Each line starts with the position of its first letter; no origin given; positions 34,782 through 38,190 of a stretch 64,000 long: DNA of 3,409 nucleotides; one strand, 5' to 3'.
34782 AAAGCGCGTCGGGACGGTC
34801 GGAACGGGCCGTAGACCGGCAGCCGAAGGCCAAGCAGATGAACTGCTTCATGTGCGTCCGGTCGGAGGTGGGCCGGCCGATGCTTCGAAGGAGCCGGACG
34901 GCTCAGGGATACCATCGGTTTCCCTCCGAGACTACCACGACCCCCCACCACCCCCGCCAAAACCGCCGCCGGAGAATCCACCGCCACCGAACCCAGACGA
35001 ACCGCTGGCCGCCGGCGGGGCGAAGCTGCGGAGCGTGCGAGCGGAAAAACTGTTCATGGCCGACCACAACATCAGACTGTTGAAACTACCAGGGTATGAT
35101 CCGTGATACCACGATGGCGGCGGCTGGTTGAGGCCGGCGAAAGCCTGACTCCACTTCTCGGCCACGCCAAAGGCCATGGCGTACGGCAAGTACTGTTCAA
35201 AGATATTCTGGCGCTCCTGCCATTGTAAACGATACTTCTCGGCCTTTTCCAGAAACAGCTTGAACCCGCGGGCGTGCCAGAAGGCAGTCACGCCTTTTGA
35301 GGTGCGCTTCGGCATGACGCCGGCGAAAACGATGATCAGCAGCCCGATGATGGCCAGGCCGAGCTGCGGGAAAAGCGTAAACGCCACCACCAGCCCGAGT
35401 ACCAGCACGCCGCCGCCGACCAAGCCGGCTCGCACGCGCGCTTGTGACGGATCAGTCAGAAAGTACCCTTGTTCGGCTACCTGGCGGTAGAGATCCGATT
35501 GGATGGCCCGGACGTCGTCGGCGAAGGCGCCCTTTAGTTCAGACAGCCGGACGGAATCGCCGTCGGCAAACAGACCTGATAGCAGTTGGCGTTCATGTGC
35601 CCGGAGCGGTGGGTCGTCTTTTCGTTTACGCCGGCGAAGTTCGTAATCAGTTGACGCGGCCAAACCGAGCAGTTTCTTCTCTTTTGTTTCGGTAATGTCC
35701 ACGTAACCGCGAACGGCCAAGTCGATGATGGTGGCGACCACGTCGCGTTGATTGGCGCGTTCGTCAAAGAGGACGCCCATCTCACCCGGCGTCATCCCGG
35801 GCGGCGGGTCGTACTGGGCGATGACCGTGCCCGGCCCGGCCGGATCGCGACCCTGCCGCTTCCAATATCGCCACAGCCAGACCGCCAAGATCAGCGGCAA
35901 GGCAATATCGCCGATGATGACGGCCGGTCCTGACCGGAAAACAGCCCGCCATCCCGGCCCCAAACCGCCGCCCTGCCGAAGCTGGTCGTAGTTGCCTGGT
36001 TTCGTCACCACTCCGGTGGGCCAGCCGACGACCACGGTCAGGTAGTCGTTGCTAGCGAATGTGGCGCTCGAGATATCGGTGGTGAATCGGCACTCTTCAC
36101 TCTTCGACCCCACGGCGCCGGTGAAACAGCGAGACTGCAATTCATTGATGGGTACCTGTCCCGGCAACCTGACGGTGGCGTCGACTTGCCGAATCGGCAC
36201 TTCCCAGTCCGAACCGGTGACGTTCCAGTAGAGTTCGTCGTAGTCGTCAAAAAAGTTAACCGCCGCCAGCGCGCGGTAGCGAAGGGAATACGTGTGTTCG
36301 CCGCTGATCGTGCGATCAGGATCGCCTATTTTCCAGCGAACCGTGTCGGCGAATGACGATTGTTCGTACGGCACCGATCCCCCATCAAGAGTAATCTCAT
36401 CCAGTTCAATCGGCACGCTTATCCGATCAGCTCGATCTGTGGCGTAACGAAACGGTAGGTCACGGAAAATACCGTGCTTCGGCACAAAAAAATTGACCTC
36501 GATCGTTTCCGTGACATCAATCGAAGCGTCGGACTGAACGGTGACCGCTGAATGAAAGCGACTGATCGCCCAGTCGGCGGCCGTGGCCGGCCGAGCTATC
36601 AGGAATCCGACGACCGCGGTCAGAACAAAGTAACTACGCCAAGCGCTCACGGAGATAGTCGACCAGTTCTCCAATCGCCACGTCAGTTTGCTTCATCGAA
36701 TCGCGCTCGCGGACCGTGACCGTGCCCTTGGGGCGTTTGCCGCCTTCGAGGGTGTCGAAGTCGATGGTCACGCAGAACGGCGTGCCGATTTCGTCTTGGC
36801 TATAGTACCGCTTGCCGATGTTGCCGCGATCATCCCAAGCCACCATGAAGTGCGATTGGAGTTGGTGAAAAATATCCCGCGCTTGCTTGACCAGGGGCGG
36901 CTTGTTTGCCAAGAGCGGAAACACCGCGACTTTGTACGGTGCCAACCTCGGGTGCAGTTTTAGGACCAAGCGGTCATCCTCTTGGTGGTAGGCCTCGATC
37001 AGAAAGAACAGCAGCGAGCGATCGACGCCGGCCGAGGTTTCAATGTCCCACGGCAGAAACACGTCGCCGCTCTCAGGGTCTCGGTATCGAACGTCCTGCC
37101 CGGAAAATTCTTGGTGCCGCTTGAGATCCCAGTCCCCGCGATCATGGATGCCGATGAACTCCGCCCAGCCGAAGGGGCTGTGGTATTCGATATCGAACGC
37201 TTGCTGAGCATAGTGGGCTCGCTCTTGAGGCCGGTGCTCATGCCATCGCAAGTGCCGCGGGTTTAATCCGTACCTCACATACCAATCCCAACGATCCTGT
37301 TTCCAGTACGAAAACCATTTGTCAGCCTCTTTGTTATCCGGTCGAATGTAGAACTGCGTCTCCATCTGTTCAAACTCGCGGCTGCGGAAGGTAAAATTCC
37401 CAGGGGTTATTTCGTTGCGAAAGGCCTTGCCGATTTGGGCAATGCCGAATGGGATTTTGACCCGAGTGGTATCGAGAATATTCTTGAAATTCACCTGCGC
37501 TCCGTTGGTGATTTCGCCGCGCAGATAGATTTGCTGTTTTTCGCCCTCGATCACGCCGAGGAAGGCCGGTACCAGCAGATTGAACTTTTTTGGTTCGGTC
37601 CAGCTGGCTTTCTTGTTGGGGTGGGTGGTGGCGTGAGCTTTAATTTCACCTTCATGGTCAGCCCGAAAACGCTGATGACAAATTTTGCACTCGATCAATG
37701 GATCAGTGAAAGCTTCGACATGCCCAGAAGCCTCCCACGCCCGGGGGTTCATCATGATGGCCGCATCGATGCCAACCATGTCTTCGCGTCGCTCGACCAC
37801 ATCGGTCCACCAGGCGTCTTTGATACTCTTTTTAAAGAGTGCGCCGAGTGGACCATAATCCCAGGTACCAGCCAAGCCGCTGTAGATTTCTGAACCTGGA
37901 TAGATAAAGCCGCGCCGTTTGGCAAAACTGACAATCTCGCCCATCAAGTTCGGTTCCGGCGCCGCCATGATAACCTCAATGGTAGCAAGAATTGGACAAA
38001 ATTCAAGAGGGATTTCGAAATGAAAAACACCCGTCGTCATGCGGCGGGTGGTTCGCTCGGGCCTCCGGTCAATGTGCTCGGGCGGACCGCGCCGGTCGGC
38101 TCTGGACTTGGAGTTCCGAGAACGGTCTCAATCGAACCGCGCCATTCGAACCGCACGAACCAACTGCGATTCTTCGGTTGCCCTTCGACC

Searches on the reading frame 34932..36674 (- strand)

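Call 58: search_protein_families(library=pfam, proteins=[window:34932-36674:-], max_evalue=0.00001)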
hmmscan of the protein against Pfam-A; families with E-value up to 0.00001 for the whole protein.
window:34932-36674:- (580 aa): 2 families
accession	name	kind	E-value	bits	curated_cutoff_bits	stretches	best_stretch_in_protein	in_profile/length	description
PF20990.2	DUF2207_C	-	2e-43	149.4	33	1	287-512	3-247/247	Predicted membrane protein (DUF2207) C-terminal domain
PF09972.14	DUF2207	-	9.3e-32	111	24.4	1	37-218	2-172/172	Predicted membrane protein (DUF2207) N-terminal domain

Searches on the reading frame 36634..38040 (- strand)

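Call 3: search_protein_families(library=pfam, proteins=[window:36634-38040:-], max_evalue=0.01)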
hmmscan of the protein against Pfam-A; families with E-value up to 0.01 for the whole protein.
window:36634-38040:- (468 aa): 2 families
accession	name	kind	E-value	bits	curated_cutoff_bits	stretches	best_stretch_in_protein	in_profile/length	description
PF03129.25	HGTP_anticodon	-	9.6e-18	64.6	21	1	370-466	1-94/94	Anticodon binding domain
PF00587.30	tRNA-synt_2b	-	4.9e-05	23.9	29.3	1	169-270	9-107/179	tRNA synthetase class II core domain (G, H, P, S and T)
